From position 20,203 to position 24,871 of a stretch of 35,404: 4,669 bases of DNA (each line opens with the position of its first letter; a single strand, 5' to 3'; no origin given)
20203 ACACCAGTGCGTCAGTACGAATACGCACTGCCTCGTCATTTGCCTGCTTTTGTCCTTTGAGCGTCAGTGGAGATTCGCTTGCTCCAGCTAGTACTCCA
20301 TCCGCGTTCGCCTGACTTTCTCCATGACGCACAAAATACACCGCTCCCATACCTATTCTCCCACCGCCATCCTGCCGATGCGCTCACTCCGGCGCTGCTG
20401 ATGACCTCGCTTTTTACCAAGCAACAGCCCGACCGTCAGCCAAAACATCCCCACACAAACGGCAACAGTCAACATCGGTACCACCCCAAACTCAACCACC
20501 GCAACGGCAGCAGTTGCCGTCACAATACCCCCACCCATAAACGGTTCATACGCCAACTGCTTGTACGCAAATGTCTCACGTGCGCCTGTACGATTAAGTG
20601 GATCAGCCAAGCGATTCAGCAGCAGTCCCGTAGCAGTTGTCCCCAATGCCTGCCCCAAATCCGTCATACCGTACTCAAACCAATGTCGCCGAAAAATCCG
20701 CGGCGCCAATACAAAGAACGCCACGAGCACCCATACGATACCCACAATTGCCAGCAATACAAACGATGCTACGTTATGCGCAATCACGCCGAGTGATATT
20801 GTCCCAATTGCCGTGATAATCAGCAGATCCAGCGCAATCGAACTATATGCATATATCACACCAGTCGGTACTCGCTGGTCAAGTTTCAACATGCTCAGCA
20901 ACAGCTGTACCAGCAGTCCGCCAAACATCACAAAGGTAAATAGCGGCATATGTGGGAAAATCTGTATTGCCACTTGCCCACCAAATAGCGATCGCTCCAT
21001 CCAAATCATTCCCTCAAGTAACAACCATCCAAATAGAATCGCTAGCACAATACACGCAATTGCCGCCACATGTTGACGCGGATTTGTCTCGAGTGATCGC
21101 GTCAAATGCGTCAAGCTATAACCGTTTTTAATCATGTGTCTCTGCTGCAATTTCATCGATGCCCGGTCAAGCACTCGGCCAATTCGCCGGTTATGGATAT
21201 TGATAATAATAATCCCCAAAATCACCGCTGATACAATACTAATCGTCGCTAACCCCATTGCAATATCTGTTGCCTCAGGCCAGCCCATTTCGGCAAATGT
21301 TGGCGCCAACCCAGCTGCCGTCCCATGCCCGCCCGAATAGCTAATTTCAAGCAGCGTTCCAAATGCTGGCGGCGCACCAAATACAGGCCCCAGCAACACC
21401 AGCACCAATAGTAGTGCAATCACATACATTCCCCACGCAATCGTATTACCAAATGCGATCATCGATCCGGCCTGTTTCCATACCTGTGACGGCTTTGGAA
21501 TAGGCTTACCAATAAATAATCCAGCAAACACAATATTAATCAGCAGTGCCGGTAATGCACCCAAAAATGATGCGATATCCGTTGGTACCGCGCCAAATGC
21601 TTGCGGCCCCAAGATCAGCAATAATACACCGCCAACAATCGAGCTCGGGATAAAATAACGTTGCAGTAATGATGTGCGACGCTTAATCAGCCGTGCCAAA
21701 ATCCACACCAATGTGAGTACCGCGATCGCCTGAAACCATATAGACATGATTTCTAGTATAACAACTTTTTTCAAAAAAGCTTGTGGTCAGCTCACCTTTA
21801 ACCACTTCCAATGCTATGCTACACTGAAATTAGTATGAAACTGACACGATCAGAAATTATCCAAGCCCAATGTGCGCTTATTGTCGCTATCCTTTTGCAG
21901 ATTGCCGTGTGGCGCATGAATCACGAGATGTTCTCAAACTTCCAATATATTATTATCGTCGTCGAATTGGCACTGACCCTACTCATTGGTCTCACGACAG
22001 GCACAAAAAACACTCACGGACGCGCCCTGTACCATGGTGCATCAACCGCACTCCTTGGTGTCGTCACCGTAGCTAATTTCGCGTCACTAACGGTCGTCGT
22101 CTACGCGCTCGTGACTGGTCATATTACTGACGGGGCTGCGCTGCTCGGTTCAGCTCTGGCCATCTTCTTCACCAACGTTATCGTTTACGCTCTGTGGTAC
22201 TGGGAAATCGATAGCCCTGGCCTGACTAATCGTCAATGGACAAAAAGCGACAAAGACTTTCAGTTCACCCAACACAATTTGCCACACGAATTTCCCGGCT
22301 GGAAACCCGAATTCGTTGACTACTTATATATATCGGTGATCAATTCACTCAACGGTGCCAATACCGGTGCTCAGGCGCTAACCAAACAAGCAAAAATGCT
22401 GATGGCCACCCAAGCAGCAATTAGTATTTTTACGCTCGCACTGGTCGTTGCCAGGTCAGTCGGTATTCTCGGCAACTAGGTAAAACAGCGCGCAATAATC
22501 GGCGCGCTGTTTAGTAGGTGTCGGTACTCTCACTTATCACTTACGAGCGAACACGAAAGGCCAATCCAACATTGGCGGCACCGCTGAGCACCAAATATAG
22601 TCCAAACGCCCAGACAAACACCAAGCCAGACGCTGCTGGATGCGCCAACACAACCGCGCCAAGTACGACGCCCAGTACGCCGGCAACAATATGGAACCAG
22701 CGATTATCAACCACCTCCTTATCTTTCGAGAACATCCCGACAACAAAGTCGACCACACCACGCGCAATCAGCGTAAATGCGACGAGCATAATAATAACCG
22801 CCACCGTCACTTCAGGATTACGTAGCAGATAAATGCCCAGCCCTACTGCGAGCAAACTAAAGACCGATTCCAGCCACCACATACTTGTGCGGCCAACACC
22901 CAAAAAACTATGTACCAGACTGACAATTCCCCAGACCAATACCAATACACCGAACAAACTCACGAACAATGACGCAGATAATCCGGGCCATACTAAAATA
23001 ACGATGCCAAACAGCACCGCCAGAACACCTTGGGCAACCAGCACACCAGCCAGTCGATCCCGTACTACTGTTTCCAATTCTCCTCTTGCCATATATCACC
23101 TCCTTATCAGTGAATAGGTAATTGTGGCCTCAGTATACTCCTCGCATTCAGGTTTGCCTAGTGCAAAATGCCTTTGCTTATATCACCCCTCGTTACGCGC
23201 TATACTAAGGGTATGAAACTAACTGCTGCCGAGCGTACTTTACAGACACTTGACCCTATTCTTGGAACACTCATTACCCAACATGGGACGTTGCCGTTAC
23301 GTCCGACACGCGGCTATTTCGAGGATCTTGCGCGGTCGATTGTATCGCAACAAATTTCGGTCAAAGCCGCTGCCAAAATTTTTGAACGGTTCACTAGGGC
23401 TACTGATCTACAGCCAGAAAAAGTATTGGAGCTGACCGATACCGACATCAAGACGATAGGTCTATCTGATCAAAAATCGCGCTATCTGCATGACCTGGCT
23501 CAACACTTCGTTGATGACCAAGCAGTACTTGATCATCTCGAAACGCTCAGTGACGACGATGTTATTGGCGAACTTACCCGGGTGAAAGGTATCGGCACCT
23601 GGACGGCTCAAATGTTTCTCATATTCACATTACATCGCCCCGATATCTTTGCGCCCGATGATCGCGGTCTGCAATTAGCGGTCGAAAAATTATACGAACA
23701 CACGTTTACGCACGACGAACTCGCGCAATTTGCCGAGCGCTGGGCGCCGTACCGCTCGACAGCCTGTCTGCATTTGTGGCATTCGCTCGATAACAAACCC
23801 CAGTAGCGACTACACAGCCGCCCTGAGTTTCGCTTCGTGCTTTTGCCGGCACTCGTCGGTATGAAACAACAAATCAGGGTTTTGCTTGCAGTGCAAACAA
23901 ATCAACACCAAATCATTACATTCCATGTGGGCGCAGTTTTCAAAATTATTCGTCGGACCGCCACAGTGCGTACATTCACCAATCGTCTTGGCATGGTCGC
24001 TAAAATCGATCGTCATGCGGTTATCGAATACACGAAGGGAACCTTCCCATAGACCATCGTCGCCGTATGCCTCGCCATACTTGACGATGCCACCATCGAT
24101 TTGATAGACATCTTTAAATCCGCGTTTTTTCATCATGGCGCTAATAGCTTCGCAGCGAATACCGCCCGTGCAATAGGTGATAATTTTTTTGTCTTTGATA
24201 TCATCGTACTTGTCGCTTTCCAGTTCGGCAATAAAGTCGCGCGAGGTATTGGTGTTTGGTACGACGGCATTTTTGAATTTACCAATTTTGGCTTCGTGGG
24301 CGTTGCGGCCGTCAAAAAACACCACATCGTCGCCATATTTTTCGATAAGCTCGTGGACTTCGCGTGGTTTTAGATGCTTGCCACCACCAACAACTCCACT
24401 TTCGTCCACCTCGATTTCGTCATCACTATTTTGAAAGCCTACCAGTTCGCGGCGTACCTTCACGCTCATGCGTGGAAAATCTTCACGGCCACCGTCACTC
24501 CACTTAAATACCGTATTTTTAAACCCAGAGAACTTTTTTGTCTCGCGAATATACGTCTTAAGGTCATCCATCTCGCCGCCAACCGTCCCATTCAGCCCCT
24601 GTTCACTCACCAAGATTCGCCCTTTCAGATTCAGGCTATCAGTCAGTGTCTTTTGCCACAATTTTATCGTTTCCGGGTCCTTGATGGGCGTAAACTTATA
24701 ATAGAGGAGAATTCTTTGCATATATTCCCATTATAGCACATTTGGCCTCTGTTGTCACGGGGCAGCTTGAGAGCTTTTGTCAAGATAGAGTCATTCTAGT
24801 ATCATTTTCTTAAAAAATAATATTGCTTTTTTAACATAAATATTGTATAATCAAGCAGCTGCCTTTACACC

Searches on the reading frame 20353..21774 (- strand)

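Call 74: search_protein_families(library=pfam, proteins=[window:20353-21774:-], max_evalue=0.001)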
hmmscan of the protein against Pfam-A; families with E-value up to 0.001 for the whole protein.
window:20353-21774:- (473 aa): 1 family
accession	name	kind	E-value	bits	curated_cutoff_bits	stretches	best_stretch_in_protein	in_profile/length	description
PF03616.19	Glt_symporter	-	6.8e-15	55.1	26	1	15-356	7-327/368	Sodium/glutamate symporter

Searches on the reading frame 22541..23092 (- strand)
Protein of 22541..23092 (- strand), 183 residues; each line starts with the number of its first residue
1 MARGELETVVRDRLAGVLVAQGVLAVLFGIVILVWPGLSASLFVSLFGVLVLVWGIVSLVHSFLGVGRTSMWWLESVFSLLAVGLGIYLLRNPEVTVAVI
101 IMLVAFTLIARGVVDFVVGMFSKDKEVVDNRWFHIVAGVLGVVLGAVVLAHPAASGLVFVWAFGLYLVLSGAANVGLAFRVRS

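Call 4: search_protein_families(library=pfam, proteins=[window:22541-23092:-], max_evalue=0.01)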
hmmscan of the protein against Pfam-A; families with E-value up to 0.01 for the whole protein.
window:22541-23092:- (183 aa): 2 families
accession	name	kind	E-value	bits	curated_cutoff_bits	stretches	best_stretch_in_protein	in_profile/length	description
PF03729.18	DUF308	-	1.3e-25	89.9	25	3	21-90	2-72/73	Short repeat of unknown function (DUF308)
PF16079.10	Phage_holin_5_2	-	0.00098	19.8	29.2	1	116-171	6-59/76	Phage holin family Hol44, in holin superfamily V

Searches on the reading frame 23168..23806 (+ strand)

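Call 4: search_protein_families(library=pfam, proteins=[window:23168-23806:+], max_evalue=0.01)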
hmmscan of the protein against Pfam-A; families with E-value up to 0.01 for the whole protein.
window:23168-23806:+ (212 aa): 1 family
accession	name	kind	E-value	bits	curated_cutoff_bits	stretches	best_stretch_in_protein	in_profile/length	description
PF00730.31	HhH-GPD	-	1.9e-16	60.7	26.2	1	56-192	2-106/108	HhH-GPD superfamily base excision DNA repair protein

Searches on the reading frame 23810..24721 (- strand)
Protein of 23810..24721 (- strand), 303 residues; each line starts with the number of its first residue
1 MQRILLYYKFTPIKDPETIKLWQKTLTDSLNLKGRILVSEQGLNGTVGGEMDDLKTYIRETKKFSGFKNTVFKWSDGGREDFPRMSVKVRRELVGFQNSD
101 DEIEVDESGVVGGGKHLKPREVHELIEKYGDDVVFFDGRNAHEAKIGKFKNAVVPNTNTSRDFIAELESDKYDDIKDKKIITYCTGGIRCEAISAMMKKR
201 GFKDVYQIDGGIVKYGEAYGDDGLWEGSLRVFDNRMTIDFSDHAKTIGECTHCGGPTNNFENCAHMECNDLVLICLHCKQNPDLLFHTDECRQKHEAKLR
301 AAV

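Call 4: search_protein_families(library=pfam, proteins=[window:23810-24721:-], max_evalue=0.01)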
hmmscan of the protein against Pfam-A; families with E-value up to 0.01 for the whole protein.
window:23810-24721:- (303 aa): 3 families
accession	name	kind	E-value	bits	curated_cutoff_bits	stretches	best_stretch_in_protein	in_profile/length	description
PF17773.7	UPF0176_N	-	4.5e-20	72.3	26.2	1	3-92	2-91/92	UPF0176 acylphosphatase like domain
PF12368.13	Rhodanese_C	-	4.5e-15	56.1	26.9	1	226-291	1-65/66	Rhodanase C-terminal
PF00581.25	Rhodanese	-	2.8e-10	41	22.2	1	120-216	3-100/102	Rhodanese-like domain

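Call 5: search_protein_families(library=ncbifam, proteins=[window:23810-24721:-], max_evalue=0.01)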
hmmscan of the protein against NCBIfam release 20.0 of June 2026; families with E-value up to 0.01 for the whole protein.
window:23810-24721:- (303 aa): 10 families
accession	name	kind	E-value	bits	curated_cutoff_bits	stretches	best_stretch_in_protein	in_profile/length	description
NF001133.1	PRK00142.1-1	equivalog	1.6e-71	240.5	170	1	4-239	1-228/229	oxygen-dependent tRNA uridine(34) hydroxylase TrhO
NF003703.0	PRK05320.1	equivalog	1.1e-40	140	331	1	8-254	9-251/280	sulfurtransferase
NF002397.0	PRK01415.1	equivalog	3.4e-35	122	280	1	4-238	7-233/247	hypothetical protein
NF045521.1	rhoda_near_glyco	subfamily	6.7e-13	48.7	145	1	123-217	23-110/144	rhodanese homology domain-containing protein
NF005902.0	PRK07878.1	equivalog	1.9e-08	33.6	647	1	106-217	278-383/392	adenylyltransferase/sulfurtransferase MoeZ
NF006444.0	PRK08762.1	equivalog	1.7e-07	30.2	449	1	121-215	18-107/387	molybdopterin-synthase adenylyltransferase MoeB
NF005646.0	PRK07411.1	equivalog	4.4e-05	22.8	633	1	117-218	284-382/390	molybdopterin-synthase adenylyltransferase MoeB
NF001195.0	PRK00162.1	equivalog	0.0001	22.5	102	1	116-217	6-98/108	thiosulfate sulfurtransferase GlpE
NF041203.1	rhodanese_LYCAU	equivalog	0.0012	18.5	115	1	131-212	35-113/126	rhodanese-related (seleno)protein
NF045694.1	seleno_TsoB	exception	0.0041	15.3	805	1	104-214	33-148/572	rhodanese/DsbD fusion-like selenoprotein TsoB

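Call 21: find_encoding_contigs(protein=window:23810-24721:-, flank=8000, max_places=4)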
Protein window:23810-24721:- (303 aa): 1 contig read that carries it; 1 place shown.
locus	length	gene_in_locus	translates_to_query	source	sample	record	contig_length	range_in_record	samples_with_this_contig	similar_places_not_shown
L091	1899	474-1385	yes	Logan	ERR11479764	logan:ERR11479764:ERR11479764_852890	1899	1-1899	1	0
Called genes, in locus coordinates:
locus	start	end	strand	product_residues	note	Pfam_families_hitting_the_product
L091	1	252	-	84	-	?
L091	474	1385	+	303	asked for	PF17773:UPF0176_N, PF00581:Rhodanese, PF12368:Rhodanese_C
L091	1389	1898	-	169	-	?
